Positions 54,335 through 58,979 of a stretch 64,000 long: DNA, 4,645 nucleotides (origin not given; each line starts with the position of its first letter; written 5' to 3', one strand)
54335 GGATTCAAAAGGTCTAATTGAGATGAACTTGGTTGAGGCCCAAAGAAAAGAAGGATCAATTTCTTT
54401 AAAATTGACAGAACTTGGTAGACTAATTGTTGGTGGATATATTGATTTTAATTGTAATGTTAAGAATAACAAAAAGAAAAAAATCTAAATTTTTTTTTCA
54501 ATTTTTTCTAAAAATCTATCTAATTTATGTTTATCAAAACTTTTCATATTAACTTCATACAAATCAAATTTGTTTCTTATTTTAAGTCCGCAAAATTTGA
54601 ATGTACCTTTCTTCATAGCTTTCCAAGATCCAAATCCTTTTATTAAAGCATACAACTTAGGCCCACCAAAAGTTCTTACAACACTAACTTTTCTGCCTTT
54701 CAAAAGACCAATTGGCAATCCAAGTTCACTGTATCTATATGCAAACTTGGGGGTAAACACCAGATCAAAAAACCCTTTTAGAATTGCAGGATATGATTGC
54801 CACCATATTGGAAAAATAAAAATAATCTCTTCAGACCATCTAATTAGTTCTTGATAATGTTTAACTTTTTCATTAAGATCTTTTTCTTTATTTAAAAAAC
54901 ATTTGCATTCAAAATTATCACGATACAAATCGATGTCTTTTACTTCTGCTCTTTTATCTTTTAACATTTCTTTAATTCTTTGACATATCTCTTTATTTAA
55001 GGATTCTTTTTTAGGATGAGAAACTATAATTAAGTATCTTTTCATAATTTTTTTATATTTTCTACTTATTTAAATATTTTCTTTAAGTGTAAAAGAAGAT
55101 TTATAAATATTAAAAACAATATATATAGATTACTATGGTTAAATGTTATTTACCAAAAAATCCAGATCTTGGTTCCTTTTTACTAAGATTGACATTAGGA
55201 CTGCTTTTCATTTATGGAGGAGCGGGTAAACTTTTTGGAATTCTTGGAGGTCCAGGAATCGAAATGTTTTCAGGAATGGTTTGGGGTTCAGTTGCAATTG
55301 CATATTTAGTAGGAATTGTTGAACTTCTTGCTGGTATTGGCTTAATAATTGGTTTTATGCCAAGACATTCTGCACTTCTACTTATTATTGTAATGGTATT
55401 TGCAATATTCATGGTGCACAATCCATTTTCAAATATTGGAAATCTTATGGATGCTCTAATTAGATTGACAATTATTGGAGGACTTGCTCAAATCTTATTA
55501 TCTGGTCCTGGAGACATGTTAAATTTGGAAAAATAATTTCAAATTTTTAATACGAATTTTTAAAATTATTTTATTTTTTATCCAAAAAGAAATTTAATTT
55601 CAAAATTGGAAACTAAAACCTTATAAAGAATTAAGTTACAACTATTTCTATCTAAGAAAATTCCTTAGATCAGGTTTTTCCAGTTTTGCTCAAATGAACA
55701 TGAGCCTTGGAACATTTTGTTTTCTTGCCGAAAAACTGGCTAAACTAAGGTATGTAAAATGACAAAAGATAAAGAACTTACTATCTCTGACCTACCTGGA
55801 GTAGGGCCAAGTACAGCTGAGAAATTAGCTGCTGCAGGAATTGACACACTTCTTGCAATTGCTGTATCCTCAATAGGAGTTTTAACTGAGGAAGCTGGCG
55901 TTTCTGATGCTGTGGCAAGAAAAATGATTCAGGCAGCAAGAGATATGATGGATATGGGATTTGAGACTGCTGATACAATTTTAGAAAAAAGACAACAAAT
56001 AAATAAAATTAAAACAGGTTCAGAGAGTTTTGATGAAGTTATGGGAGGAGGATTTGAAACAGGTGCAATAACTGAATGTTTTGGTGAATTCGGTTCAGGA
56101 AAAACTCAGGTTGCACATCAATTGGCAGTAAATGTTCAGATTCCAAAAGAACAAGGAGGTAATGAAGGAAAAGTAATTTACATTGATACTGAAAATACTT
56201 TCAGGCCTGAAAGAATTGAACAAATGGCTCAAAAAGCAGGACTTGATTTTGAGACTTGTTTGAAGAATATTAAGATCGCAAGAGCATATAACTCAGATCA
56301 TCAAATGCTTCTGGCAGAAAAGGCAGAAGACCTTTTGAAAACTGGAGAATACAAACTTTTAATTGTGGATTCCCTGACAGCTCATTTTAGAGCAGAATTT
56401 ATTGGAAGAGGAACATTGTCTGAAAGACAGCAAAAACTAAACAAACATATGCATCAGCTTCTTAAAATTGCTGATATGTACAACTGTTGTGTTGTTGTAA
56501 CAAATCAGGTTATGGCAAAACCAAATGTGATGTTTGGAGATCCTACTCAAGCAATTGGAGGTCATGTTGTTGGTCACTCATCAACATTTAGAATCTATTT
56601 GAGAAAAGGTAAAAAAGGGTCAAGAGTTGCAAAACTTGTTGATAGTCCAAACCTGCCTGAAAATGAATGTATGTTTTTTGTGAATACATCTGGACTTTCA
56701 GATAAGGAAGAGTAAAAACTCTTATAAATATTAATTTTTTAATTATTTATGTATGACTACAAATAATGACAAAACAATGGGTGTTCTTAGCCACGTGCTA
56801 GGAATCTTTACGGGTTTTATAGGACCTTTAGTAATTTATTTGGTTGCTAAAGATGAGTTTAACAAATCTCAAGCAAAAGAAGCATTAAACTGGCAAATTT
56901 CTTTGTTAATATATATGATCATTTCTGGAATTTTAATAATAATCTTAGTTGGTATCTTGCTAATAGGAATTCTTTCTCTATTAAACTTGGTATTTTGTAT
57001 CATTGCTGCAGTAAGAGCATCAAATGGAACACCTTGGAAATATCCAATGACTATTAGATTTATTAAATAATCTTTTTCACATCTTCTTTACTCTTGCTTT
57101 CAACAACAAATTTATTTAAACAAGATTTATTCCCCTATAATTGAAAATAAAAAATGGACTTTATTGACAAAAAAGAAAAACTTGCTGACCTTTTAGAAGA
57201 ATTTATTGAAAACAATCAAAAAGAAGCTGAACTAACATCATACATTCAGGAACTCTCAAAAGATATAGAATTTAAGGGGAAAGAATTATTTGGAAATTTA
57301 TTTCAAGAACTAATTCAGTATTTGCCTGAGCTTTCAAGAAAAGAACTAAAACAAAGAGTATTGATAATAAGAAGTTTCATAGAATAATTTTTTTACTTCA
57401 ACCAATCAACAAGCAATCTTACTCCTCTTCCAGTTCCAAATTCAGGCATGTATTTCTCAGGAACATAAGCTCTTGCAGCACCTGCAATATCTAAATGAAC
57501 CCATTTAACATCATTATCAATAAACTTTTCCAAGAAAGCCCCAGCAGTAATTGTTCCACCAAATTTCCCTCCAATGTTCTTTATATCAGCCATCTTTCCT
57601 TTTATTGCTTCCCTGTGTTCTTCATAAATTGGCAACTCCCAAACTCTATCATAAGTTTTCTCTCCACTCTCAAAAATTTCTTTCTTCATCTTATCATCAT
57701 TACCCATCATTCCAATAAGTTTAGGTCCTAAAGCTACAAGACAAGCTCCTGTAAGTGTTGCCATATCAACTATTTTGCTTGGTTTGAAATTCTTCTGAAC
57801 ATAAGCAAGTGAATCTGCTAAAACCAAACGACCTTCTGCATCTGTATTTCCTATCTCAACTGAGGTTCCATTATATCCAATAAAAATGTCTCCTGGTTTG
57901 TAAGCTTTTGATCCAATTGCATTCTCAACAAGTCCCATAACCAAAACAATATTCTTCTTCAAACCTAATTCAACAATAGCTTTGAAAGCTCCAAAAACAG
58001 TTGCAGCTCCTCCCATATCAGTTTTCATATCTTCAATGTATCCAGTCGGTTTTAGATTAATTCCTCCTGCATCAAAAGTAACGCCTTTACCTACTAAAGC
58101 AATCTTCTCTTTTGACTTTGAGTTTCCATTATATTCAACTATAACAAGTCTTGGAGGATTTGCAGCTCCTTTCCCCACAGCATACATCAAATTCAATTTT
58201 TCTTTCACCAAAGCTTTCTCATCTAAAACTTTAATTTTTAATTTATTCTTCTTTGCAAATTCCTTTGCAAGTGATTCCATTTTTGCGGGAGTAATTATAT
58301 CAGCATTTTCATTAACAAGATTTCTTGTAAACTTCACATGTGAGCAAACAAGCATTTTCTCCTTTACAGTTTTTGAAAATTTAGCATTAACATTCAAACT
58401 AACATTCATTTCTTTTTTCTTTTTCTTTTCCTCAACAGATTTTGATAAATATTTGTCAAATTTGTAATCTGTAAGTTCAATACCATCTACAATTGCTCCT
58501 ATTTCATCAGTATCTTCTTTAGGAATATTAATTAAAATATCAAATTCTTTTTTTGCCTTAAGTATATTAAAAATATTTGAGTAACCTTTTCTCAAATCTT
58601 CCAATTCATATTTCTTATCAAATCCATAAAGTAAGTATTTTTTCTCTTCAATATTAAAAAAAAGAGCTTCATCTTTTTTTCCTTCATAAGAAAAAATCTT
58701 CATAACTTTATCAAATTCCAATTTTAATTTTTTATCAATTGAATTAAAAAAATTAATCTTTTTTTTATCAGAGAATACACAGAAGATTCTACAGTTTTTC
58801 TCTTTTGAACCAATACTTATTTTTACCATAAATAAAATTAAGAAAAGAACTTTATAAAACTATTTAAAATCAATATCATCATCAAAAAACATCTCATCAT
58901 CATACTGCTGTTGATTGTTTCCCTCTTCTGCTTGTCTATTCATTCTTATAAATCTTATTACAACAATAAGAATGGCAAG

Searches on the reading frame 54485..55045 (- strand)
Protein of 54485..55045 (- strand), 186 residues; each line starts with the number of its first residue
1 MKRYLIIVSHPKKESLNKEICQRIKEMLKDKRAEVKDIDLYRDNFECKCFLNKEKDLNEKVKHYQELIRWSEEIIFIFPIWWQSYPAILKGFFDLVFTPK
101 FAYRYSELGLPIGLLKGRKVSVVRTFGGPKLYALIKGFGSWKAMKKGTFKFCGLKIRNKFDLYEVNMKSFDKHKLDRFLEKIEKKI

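Call 58: search_protein_families(library=pfam, proteins=[window:54485-55045:-], max_evalue=0.0001)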
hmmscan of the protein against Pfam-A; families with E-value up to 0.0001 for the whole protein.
window:54485-55045:- (186 aa): 2 families
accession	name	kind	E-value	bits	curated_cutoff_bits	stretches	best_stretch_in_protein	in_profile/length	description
PF02525.22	Flavodoxin_2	-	9.5e-36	123.8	27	1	2-185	1-197/198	Flavodoxin-like fold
PF03358.20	FMN_red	-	1.3e-13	51.2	24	1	5-103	4-99/152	NADPH-dependent FMN reductase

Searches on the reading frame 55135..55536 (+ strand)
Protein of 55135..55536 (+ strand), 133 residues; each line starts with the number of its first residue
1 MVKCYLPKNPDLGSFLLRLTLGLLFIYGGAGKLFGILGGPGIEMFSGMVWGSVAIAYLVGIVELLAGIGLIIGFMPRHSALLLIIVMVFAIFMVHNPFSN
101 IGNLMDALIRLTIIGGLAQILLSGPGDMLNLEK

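Call 58: search_protein_families(library=pfam, proteins=[window:55135-55536:+], max_evalue=0.0001)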
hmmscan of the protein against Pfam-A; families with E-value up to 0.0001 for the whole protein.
window:55135-55536:+ (133 aa): 1 family
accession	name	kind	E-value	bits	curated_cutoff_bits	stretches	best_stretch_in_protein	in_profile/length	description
PF07681.17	DoxX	-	1.2e-16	61.5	23.6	1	15-96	3-85/85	DoxX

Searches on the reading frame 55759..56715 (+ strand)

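Call 59: search_protein_families(library=pfam, proteins=[window:55759-56715:+], max_evalue=0.0001)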
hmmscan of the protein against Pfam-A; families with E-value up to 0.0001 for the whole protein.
window:55759-56715:+ (318 aa): 7 families
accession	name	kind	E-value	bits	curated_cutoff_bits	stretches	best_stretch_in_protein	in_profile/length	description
PF08423.17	Rad51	-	5.7e-97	324.2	22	1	77-315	1-243/244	Rad51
PF00154.27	RecA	-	4.6e-18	66.1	27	1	76-286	25-223/262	recA bacterial DNA recombination protein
PF06745.19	ATPase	-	1.2e-10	41.6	26.6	1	84-287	1-193/231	KaiC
PF14520.12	HHH_5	-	4.8e-10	40.2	27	1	9-62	4-57/57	Helix-hairpin-helix domain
PF13481.12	AAA_25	-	2.4e-08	34.3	27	1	78-248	9-187/195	AAA domain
PF11798.14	IMS_HHH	-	1.6e-05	25.3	24.4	1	6-28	10-32/32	IMS family HHH motif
PF10391.15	DNA_pol_lambd_f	-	8.1e-05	22.8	29.8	0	13-32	7-26/51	Fingers domain of DNA polymerase lambda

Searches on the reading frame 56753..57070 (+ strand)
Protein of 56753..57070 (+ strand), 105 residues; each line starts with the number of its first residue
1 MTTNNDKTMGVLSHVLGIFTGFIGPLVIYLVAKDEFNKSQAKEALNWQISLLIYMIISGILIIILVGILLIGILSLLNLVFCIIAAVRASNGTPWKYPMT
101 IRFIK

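Call 59: search_protein_families(library=pfam, proteins=[window:56753-57070:+], max_evalue=0.0001)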
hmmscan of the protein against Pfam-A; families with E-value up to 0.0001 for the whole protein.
window:56753-57070:+ (105 aa): 1 family
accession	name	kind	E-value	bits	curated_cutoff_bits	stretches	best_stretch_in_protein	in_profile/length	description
PF09685.15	DUF4870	-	1.3e-34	118.8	25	1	6-104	1-107/107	Domain of unknown function (DUF4870)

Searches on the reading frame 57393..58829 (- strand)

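Call 59: search_protein_families(library=pfam, proteins=[window:57393-58829:-], max_evalue=0.0001)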
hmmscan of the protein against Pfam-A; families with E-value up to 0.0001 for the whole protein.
window:57393-58829:- (478 aa): 2 families
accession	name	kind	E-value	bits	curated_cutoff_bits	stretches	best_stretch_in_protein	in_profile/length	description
PF00883.26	Peptidase_M17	-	6.5e-118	394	25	1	167-474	2-310/310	Cytosol aminopeptidase family, catalytic domain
PF02789.23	Peptidase_M17_N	-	1.2e-07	32.1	23.4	1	18-130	4-128/129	Cytosol aminopeptidase family, N-terminal domain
